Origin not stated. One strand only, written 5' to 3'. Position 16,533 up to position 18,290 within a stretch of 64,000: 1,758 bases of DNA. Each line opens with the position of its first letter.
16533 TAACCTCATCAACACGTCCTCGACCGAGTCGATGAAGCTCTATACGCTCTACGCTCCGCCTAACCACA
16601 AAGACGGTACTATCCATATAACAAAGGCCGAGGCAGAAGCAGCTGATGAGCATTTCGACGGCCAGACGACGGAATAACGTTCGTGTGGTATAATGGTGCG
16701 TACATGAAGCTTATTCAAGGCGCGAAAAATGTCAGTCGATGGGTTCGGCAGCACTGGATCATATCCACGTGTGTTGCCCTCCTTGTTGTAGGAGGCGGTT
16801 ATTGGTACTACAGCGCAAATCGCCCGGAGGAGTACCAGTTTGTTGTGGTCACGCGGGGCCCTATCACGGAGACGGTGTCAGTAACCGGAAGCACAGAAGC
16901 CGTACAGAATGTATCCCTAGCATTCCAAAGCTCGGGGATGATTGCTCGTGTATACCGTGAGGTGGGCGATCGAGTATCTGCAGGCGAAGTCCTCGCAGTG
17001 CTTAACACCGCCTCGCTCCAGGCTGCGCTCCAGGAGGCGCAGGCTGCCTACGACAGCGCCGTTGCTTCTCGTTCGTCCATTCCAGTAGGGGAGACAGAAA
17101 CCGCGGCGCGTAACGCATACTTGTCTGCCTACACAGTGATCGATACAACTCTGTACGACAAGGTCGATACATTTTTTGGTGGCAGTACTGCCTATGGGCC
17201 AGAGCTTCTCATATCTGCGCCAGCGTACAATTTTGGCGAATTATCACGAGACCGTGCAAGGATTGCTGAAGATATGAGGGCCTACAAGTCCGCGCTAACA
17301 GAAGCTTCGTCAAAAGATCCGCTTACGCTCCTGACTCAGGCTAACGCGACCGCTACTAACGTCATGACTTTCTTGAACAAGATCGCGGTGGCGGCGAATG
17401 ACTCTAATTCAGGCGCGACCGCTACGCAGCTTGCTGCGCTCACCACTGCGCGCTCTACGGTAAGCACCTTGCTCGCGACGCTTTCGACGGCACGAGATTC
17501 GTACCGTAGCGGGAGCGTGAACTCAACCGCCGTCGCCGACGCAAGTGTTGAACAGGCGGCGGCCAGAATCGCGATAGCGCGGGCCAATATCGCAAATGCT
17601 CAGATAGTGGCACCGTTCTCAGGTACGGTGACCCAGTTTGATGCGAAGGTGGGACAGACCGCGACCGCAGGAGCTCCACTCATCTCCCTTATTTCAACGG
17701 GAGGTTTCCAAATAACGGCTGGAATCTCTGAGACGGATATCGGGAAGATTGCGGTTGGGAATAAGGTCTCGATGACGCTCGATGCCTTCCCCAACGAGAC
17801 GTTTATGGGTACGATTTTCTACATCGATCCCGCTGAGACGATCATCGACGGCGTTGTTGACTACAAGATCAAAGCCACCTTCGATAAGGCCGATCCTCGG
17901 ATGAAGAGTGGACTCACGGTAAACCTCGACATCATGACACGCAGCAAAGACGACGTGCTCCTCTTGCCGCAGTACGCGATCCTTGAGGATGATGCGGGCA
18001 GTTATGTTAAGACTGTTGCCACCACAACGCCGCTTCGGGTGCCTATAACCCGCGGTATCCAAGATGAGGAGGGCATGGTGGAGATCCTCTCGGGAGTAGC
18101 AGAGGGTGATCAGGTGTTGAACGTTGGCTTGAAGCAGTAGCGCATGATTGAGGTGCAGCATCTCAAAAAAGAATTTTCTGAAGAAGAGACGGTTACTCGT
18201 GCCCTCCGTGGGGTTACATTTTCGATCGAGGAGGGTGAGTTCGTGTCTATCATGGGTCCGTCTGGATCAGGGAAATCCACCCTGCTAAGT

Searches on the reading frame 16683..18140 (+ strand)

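Call 4: search_protein_families(library=pfam, proteins=[window:16683-18140:+], max_evalue=0.1)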
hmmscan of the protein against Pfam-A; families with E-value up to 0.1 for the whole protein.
window:16683-18140:+ (485 aa): 5 families
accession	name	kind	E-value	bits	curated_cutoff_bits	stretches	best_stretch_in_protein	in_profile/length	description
PF16576.10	HlyD_D23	-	9.2e-20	71.3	30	2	294-384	97-187/214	Barrel-sandwich domain of CusB or HlyD membrane-fusion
PF13437.12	HlyD_3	-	3.9e-15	56.9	22.2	1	308-398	2-93/106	HlyD family secretion protein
PF00364.28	Biotin_lipoyl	-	6.4e-07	29.6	22.1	1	304-335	41-72/73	Biotin-requiring enzyme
PF13533.13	Biotin_lipoyl_2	-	0.00064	19.9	29.8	1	77-108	1-32/32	Biotin-lipoyl like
PF12338.13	RbcS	-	0.048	14.3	25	0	293-314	8-29/45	Ribulose-1,5-bisphosphate carboxylase small subunit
